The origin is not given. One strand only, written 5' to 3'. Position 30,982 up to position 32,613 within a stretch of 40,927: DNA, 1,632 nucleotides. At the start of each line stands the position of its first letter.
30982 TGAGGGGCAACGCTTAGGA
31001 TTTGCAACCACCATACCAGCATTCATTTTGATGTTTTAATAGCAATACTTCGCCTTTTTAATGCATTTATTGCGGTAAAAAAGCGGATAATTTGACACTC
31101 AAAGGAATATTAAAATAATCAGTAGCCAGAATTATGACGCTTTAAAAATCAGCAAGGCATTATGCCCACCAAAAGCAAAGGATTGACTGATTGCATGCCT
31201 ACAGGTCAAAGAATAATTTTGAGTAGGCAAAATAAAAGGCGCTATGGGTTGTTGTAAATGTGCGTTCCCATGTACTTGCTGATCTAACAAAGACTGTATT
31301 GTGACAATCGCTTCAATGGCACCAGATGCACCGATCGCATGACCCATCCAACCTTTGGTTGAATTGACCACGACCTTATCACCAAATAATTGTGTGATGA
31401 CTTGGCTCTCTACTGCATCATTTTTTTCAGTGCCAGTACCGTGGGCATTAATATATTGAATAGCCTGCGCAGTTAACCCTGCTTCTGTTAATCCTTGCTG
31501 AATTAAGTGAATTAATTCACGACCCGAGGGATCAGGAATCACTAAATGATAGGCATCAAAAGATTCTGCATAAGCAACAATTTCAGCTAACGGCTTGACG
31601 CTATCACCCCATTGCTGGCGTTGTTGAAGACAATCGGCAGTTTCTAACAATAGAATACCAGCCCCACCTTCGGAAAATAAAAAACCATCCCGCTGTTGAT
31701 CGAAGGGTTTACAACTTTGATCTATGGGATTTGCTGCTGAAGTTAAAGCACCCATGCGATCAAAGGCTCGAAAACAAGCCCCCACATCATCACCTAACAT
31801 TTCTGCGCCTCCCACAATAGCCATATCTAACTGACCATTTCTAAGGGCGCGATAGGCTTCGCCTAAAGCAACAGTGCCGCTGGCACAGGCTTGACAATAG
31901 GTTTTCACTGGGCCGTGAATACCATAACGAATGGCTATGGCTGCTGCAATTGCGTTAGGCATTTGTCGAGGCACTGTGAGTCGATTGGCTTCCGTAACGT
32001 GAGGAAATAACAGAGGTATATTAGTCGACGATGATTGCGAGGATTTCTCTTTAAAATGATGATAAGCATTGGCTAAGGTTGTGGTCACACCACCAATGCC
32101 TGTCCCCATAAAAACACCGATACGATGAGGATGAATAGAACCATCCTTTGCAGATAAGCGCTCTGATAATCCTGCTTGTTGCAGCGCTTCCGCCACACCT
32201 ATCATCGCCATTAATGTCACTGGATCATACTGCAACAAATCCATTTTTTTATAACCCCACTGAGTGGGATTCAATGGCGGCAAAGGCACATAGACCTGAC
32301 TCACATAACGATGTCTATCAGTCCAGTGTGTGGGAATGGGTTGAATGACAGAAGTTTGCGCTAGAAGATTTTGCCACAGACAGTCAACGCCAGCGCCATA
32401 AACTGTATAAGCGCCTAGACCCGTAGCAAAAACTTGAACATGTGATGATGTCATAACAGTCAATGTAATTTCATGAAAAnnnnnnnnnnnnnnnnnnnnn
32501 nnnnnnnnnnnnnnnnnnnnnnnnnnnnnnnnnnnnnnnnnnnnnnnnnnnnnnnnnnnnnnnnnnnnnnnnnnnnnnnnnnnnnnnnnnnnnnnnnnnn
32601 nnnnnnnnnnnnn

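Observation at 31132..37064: TatT-type TRAP importer operon that carries its own ACP and FabF-like ketosynthase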

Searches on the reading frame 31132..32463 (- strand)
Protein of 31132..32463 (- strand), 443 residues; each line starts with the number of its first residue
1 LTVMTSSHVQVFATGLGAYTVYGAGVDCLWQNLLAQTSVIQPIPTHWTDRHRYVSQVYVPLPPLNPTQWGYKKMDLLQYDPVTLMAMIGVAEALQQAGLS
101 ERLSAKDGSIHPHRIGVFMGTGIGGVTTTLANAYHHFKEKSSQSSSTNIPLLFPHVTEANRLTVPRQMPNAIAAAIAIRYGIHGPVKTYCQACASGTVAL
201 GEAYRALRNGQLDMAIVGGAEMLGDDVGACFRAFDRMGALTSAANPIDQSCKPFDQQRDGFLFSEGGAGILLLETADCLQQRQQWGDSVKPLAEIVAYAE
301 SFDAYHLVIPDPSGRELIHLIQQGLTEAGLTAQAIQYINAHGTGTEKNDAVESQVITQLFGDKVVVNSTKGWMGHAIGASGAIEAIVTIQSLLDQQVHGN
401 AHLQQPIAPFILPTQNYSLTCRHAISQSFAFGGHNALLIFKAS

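Call 3: search_protein_families(library=pfam, proteins=[window:31132-32463:-], max_evalue=0.01)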
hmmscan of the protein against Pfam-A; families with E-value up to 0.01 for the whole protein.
window:31132-32463:- (443 aa): 3 families
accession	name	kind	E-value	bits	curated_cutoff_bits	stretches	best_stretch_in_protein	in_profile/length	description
PF00109.32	ketoacyl-synt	-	3.8e-40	138.5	20.8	1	11-276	4-250/252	Beta-ketoacyl synthase, N-terminal domain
PF02801.28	Ketoacyl-synt_C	-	9.3e-27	93.8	20.8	1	292-403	1-118/119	Beta-ketoacyl synthase, C-terminal domain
PF00108.29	Thiolase_N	-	2.1e-05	24.5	26.4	1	171-225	61-117/260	Thiolase, N-terminal domain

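Call 4: search_protein_families(library=ncbifam, proteins=[window:31132-32463:-], max_evalue=0.01)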
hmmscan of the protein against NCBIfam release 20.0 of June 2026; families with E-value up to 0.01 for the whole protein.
window:31132-32463:- (443 aa): 37 families (the best 25 are shown)
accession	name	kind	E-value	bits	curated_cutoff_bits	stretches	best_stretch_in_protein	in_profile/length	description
TIGR03150.1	fabF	equivalog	7.6e-89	298.2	493.75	1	11-441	3-407/407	beta-ketoacyl-ACP synthase II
NF005589.0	PRK07314.1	subfamily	2e-84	283.7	387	1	10-442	5-411/413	beta-ketoacyl-ACP synthase II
NF004970.0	PRK06333.1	subfamily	5e-80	269.4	525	1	10-441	5-420/424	beta-ketoacyl-ACP synthase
NF006618.0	PRK09185.1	subfamily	5.1e-64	216.7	407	1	91-442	76-392/394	beta-ketoacyl-ACP synthase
NF006587.0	PRK09116.1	equivalog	3.9e-62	210.3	470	1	11-441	4-405/408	beta-ketoacyl-ACP synthase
NF005916.1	PRK07910.1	equivalog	6.3e-60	203.2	560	1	6-440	9-415/418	KasA/KasB family beta-ketoacyl-ACP synthase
NF004618.0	PRK05952.1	equivalog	5.1e-54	183.6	455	1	10-440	3-380/384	beta-ketoacyl-ACP synthase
NF058662.1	cispenta_AmcF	equivalog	6.9e-52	176.7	325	1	167-441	103-368/369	cispentacin biosynthesis acyltransferase subunit AmcF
NF006274.0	PRK08439.1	equivalog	1.8e-51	175.2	621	1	11-441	4-404/406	beta-ketoacyl-ACP synthase II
NF005490.0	PRK07103.1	equivalog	5.9e-51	173.8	445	1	10-440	5-410/414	polyketide beta-ketoacyl:acyl carrier protein synthase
NF006434.0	PRK08722.1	equivalog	6.2e-51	173.5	759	1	8-441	3-412/414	beta-ketoacyl-ACP synthase II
NF005076.0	PRK06501.1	equivalog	3e-46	158.2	629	1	11-441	13-421/425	beta-ketoacyl-ACP synthase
NF005935.0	PRK07967.1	equivalog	8.5e-43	146.7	630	1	13-441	6-402/406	beta-ketoacyl-ACP synthase I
NF045894.1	PKS_plus_SDR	equivalog_domain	3.9e-28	97.6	1740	1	170-406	150-379/1515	type I polyketide synthase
NF040607.1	mycolic_Pks13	equivalog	2.4e-23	81.6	2100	1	158-406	236-478/1680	polyketide synthase Pks13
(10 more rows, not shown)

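Call 7: find_encoding_contigs(protein=window:31132-32454:-, flank=10000, max_places=6)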
Protein window:31132-32454:- (440 aa): 2 contigs read that carry it; 1 place shown.
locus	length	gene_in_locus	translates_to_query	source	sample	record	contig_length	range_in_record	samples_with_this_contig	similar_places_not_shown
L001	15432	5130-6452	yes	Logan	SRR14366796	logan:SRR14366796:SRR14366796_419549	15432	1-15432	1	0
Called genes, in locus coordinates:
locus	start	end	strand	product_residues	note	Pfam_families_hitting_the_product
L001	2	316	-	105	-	?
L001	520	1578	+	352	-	-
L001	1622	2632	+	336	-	PF19582:AdeT1_2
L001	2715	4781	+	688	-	PF06808:DctM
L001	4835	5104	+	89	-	PF23297:ACP_SdgA_C (weak), PF00550:PP-binding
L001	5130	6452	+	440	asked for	PF00109:ketoacyl-synt, PF00108:Thiolase_N (faint), PF02801:Ketoacyl-synt_C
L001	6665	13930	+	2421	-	-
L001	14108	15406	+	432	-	PF03447:NAD_binding_3, PF00742:Homoserine_dh, PF01842:ACT, PF22629:ACT_AHAS_ss (weak)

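Call 9: find_homologous_proteins(query=window:31132-32454:-, max_evalue=1e-20)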
Query window:31132-32454:- (440 aa): 5391 proteins with E <= 1e-20 among 8000 candidates; the best 120 are listed.
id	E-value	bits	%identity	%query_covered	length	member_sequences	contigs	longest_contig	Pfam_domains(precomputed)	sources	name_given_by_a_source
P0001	3.2e-297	1004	100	100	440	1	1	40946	PF00109.33,PF00108.30,PF02801.29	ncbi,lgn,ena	-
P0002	3.0e-105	371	42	98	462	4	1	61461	PF00109.33,PF02801.29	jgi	jgi:3-oxoacyl-[acyl-carrier-protein] synthase II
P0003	3.0e-104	368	44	98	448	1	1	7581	PF00109.33,PF00108.30,PF02801.29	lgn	-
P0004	7.4e-103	363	43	98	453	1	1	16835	PF00109.33,PF00108.30,PF02801.29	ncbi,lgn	-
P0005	3.2e-102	361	42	99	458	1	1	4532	PF00109.33,PF00108.30,PF02801.29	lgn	-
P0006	4.6e-101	357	43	98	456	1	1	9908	PF00109.33,PF02801.29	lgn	-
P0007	1.0e-100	356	41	98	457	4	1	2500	PF00109.33,PF00108.30,PF02801.29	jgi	jgi:3-oxoacyl-[acyl-carrier-protein] synthase II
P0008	1.5e-100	356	41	99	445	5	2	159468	PF00109.33,PF00108.30,PF02801.29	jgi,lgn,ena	-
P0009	1.9e-100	355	42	98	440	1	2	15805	PF00109.33,PF02801.29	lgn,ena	-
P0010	2.4e-100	355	42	99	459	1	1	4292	PF00109.33,PF02801.29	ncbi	-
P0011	1.1e-99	353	41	98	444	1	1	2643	PF00109.33,PF00108.30,PF02801.29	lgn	-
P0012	1.1e-99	353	42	99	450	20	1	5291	PF00109.33,PF00108.30,PF02801.29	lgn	-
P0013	1.3e-99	353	41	98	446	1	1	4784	PF00109.33,PF02801.29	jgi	jgi:3-oxoacyl-[acyl-carrier-protein] synthase II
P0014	1.3e-99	353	40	100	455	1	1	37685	PF00109.33,PF00108.30,PF02801.29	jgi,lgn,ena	-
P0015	1.4e-99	352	42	98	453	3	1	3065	PF00109.33,PF00108.30,PF02801.29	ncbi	-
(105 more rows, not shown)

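Call 11: find_encoding_contigs(protein=P0002, flank=10000, max_places=3)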
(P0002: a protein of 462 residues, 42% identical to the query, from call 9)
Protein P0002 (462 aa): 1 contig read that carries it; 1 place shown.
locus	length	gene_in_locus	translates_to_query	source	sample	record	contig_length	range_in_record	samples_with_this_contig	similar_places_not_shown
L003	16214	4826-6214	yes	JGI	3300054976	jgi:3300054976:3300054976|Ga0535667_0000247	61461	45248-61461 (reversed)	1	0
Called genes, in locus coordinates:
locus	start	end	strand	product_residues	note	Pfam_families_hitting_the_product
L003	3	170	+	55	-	?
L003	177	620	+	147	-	-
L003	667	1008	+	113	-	PF00856:SET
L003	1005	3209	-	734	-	PF00072:Response_reg, PF08448:PAS_4 (faint), PF00990:GGDEF, PF00563:EAL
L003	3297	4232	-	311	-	PF00378:ECH_1, PF16113:ECH_2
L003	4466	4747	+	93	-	PF00550:PP-binding (weak)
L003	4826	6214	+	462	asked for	PF00109:ketoacyl-synt, PF02801:Ketoacyl-synt_C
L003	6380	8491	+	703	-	PF00512:HisKA, PF02518:HATPase_c, PF00072:Response_reg, PF01627:Hpt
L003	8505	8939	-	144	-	-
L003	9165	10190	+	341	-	PF08496:Peptidase_S49_N, PF01972:SDH_protease (weak), PF25145:NfeD1b_N (weak), PF01343:Peptidase_S49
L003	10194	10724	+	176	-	PF25084:LbH_EIF2B (faint), PF25087:GMPPB_C (faint), PF00132:Hexapep (weak)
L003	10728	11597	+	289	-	PF02569:Pantoate_ligase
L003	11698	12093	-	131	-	PF07681:DoxX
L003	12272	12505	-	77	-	-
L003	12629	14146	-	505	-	PF00171:Aldedh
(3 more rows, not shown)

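Call 12: find_encoding_contigs(protein=P0004, flank=10000, max_places=3)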
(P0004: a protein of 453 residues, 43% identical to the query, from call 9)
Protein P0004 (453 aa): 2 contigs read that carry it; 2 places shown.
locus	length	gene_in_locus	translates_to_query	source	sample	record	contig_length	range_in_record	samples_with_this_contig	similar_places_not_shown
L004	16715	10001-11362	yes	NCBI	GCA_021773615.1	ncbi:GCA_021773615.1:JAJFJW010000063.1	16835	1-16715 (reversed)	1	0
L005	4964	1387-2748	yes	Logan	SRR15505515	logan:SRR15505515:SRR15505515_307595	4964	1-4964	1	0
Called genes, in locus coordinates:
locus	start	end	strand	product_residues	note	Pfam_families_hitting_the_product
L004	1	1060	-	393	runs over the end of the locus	?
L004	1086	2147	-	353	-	PF01565:FAD_binding_4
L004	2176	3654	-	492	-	PF01565:FAD_binding_4, PF02913:FAD-oxidase_C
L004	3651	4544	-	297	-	PF09339:HTH_IclR, PF01614:IclR_C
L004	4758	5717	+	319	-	PF00389:2-Hacid_dh, PF02826:2-Hacid_dh_C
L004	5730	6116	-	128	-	PF05154:TM2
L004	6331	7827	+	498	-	PF00496:SBP_bac_5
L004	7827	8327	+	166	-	PF03734:YkuD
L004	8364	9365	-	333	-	PF00378:ECH_1, PF16113:ECH_2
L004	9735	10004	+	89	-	PF00550:PP-binding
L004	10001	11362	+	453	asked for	PF00109:ketoacyl-synt, PF00108:Thiolase_N (weak), PF02801:Ketoacyl-synt_C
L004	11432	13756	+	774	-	PF03176:MMPL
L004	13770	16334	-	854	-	PF00512:HisKA, PF02518:HATPase_c, PF00072:Response_reg, PF01627:Hpt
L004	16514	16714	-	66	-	?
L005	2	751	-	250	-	?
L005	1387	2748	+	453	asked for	PF00109:ketoacyl-synt, PF00108:Thiolase_N (weak), PF02801:Ketoacyl-synt_C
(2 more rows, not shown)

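Call 13: find_encoding_contigs(protein=P0008, flank=10000, max_places=3)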
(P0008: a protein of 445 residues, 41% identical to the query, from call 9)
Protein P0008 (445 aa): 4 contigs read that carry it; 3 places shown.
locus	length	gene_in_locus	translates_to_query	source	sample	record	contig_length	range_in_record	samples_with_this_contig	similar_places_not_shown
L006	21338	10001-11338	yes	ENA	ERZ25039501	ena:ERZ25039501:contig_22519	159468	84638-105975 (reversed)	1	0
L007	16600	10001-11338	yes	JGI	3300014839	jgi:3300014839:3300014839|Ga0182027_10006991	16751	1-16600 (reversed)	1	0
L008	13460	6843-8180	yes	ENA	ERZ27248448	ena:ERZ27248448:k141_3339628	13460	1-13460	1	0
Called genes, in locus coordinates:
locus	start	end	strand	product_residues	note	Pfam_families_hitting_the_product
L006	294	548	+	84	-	PF02604:PhdYeFM_antitox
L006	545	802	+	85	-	PF05016:ParE_toxin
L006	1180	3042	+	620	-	PF16586:DUF5060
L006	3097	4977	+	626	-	PF16586:DUF5060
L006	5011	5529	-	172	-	PF00158:Sigma54_activat (weak), PF25601:AAA_lid_14, PF02954:HTH_8 (weak)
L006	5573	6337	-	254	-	PF00072:Response_reg, PF00004:AAA (faint), PF00158:Sigma54_activat, PF14532:Sigma54_activ_2 (weak)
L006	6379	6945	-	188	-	PF21349:RUBY_RBDX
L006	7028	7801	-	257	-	PF08241:Methyltransf_11, PF08242:Methyltransf_12 (weak), PF13649:Methyltransf_25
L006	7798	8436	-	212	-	PF01209:Ubie_methyltran, PF13489:Methyltransf_23 (weak), PF13847:Methyltransf_31, PF08241:Methyltransf_11, PF08242:Methyltransf_12 (weak), PF13649:Methyltransf_25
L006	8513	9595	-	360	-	PF00195:Chal_sti_synt_N, PF08392:FAE1_CUT1_RppA, PF02797:Chal_sti_synt_C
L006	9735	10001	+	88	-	PF00550:PP-binding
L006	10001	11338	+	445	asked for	PF00109:ketoacyl-synt, PF00108:Thiolase_N (faint), PF02801:Ketoacyl-synt_C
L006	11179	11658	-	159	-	-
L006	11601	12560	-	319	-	PF01136:Peptidase_U32 (weak)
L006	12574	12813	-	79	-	PF11154:DUF2934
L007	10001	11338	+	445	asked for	PF00109:ketoacyl-synt, PF00108:Thiolase_N (faint), PF02801:Ketoacyl-synt_C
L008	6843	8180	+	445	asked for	PF00109:ketoacyl-synt, PF00108:Thiolase_N (faint), PF02801:Ketoacyl-synt_C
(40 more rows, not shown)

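Call 29: find_encoding_contigs(protein=P0003, flank=10000, max_places=2)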
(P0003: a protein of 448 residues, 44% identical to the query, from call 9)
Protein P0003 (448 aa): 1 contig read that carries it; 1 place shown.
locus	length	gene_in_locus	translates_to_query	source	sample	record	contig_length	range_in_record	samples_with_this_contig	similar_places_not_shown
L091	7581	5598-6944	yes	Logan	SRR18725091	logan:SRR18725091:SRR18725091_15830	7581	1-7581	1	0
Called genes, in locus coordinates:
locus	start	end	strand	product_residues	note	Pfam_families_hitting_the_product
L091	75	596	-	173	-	PF13683:rve_3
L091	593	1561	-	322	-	PF03811:Zn_ribbon_InsA (weak), PF12762:DDE_Tnp_IS1595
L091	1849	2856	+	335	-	PF00106:adh_short (weak), PF01073:3Beta_HSD, PF01370:Epimerase, PF02719:Polysacc_synt_2, PF04321:RmlD_sub_bind, PF08659:KR, PF13460:NAD_binding_10, PF16363:GDP_Man_Dehyd, +1 more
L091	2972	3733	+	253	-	PF05721:PhyH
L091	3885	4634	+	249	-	PF01066:CDP-OH_P_transf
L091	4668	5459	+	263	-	PF10277:Frag1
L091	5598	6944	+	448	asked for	PF00109:ketoacyl-synt, PF00108:Thiolase_N, PF02801:Ketoacyl-synt_C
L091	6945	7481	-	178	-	PF00534:Glycos_transf_1, PF13524:Glyco_trans_1_2, PF13692:Glyco_trans_1_4, PF20706:GT4-conflict (weak)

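Call 30: find_encoding_contigs(protein=P0009, flank=10000, max_places=2)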
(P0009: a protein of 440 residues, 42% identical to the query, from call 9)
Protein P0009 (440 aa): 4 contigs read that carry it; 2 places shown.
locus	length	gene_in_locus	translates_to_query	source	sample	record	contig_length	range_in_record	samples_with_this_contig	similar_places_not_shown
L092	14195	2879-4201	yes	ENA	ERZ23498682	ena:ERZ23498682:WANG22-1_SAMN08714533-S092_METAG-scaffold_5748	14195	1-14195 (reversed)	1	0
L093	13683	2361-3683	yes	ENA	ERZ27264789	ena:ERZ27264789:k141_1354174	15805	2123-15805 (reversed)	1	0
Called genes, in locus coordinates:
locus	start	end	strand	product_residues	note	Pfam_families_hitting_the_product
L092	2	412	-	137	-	?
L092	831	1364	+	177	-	-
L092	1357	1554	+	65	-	-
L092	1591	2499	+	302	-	-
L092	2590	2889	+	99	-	PF00550:PP-binding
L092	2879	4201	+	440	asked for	PF00109:ketoacyl-synt, PF02801:Ketoacyl-synt_C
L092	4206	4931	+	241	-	-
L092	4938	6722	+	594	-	PF01663:Phosphodiest, PF07719:TPR_2 (faint), PF13428:TPR_14 (faint), PF13432:TPR_16 (weak), PF14559:TPR_19 (weak)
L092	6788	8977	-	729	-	PF13385:Laminin_G_3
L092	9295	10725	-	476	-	PF04773:FecR (weak)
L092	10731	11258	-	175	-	PF04542:Sigma70_r2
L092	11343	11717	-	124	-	PF00326:Peptidase_S9 (faint)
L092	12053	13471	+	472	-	PF00884:Sulfatase, PF01663:Phosphodiest (faint), PF16347:SGSH_C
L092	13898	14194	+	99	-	?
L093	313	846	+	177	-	-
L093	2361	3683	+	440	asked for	PF00109:ketoacyl-synt, PF02801:Ketoacyl-synt_C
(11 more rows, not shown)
